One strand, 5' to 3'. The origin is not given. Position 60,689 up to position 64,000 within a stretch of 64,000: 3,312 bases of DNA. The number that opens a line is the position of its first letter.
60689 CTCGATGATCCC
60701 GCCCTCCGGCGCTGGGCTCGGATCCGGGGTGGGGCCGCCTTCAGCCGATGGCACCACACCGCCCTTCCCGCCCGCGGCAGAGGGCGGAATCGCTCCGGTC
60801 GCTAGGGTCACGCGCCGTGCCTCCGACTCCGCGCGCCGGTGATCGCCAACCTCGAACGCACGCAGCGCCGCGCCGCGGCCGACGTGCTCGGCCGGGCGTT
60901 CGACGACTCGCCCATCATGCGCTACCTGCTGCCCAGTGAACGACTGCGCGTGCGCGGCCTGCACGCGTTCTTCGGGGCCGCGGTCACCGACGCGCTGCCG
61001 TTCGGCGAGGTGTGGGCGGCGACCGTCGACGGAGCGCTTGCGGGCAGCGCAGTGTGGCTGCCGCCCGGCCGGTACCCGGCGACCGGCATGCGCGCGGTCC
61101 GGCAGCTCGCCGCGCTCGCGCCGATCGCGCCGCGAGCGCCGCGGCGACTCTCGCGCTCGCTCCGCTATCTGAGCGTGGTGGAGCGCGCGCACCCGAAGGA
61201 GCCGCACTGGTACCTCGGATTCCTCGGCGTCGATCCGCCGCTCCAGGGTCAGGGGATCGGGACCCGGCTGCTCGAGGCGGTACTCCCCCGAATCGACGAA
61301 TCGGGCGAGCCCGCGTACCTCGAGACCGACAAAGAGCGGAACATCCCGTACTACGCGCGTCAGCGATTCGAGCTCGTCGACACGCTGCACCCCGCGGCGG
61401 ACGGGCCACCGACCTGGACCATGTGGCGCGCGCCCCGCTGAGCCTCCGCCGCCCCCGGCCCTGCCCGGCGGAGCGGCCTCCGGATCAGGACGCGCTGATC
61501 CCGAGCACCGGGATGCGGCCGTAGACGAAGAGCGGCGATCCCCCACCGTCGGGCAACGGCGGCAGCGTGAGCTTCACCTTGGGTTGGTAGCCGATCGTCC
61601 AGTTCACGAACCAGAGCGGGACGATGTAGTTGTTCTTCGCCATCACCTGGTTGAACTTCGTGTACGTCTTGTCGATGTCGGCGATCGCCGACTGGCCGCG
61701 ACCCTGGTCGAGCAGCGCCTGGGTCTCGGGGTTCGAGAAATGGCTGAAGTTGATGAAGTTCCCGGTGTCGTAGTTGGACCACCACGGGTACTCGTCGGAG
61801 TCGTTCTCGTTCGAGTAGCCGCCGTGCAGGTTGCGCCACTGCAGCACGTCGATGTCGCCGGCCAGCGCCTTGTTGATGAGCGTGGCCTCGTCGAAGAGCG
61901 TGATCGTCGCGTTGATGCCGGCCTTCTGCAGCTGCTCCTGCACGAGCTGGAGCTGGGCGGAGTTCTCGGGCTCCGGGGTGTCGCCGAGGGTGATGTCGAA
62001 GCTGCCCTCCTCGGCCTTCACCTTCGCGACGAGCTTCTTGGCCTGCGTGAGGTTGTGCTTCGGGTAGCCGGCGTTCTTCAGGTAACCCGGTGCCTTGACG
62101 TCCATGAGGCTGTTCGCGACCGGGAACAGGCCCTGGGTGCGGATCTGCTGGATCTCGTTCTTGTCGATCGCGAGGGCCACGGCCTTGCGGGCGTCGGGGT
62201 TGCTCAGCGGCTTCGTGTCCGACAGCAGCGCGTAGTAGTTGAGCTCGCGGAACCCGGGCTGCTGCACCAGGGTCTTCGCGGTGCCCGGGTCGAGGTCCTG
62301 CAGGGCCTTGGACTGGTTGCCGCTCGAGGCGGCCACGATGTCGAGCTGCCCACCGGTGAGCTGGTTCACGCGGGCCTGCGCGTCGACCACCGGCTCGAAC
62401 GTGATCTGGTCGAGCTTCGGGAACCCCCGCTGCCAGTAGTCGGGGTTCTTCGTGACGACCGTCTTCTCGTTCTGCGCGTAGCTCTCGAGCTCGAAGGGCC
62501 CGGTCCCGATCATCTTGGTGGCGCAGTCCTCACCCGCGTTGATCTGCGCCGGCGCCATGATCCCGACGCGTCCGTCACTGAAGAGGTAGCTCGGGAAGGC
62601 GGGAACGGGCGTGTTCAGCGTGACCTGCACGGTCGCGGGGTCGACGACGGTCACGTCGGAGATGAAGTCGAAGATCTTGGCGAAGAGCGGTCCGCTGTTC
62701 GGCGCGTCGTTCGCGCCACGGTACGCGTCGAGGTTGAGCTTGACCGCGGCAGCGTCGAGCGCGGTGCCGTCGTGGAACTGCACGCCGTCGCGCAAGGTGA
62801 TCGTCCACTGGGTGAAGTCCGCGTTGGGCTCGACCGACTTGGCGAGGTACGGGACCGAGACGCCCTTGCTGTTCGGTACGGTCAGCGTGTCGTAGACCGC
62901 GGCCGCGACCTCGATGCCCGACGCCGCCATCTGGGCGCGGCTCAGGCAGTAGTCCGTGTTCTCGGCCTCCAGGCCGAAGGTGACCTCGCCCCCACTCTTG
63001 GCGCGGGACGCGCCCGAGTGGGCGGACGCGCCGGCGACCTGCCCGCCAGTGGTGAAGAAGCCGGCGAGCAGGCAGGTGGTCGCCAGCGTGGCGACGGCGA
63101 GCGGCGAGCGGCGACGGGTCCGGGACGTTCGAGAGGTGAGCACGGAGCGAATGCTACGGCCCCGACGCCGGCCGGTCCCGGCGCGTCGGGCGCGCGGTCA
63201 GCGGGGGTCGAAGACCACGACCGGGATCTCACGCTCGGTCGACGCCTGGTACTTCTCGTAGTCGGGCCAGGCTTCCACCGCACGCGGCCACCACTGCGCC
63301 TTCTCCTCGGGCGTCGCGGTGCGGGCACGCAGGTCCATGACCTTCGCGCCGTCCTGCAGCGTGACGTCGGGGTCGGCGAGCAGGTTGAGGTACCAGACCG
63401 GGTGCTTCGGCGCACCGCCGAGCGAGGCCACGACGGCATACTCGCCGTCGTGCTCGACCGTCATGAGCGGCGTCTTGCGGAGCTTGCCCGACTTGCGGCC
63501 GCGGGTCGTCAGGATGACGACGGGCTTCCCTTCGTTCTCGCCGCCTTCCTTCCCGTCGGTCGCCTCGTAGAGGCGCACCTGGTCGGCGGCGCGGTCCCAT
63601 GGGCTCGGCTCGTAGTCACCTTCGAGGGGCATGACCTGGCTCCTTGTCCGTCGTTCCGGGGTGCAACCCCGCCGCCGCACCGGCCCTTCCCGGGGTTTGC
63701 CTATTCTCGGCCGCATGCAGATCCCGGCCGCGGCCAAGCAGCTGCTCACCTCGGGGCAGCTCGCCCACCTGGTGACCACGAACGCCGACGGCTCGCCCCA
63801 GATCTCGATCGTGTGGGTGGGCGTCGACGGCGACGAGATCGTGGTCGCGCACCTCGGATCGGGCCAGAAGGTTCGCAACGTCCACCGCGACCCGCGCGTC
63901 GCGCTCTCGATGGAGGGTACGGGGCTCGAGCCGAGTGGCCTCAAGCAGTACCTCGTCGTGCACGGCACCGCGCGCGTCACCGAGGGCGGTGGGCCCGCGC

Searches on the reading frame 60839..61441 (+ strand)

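Call 11: search_protein_families(library=pfam, proteins=[window:60839-61441:+], max_evalue=0.001)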
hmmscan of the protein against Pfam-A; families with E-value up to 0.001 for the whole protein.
window:60839-61441:+ (200 aa): 2 families
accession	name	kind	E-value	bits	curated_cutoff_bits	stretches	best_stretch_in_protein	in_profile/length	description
PF00583.31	Acetyltransf_1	-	2e-09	38.2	20.7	1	115-174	55-113/116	Acetyltransferase (GNAT) family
PF13508.13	Acetyltransf_7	-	4.1e-06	27.5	27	1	123-177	29-82/84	Acetyltransferase (GNAT) domain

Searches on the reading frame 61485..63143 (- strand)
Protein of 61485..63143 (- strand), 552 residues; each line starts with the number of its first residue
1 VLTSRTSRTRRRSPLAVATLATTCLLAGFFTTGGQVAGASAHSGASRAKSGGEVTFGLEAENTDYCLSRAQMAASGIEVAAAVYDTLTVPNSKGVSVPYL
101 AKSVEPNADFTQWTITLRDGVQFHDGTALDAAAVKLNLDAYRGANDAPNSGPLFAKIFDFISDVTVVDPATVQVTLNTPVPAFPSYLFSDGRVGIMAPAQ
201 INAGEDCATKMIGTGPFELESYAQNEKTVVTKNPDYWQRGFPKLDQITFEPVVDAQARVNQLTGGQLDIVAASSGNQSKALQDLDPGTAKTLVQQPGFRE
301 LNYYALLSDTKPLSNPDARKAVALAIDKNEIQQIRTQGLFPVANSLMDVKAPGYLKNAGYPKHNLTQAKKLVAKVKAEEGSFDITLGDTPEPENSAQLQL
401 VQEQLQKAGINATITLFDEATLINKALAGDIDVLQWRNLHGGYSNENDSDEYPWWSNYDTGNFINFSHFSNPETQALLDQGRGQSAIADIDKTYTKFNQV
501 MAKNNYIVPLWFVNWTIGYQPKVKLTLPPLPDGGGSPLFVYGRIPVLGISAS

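Call 11: search_protein_families(library=pfam, proteins=[window:61485-63143:-], max_evalue=0.001)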
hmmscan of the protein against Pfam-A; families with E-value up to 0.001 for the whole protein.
window:61485-63143:- (552 aa): 2 families
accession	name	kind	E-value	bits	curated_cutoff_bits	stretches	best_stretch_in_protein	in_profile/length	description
PF00496.27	SBP_bac_5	-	2.6e-69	234.6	32.4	1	97-460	3-364/368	Bacterial extracellular solute-binding proteins, family 5 Middle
PF04069.17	OpuAC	-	0.00025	21.2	21.2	0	383-439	2-61/257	Substrate binding domain of ABC-type glycine betaine transport system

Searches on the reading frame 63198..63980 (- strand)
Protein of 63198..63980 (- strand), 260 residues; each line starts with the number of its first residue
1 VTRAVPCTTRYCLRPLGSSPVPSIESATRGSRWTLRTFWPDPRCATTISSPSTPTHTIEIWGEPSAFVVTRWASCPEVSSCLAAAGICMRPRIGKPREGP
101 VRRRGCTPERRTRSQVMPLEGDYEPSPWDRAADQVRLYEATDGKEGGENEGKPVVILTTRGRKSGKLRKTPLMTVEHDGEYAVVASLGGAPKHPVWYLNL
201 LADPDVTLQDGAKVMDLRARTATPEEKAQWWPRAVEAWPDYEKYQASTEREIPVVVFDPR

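Call 11: search_protein_families(library=pfam, proteins=[window:63198-63980:-], max_evalue=0.001)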
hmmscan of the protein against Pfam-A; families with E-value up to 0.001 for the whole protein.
window:63198-63980:- (260 aa): 1 family
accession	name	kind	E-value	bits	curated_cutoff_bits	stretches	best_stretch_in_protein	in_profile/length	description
PF04075.20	F420H2_quin_red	-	5.6e-49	166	22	1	134-258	5-129/130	F420H(2)-dependent quinone reductase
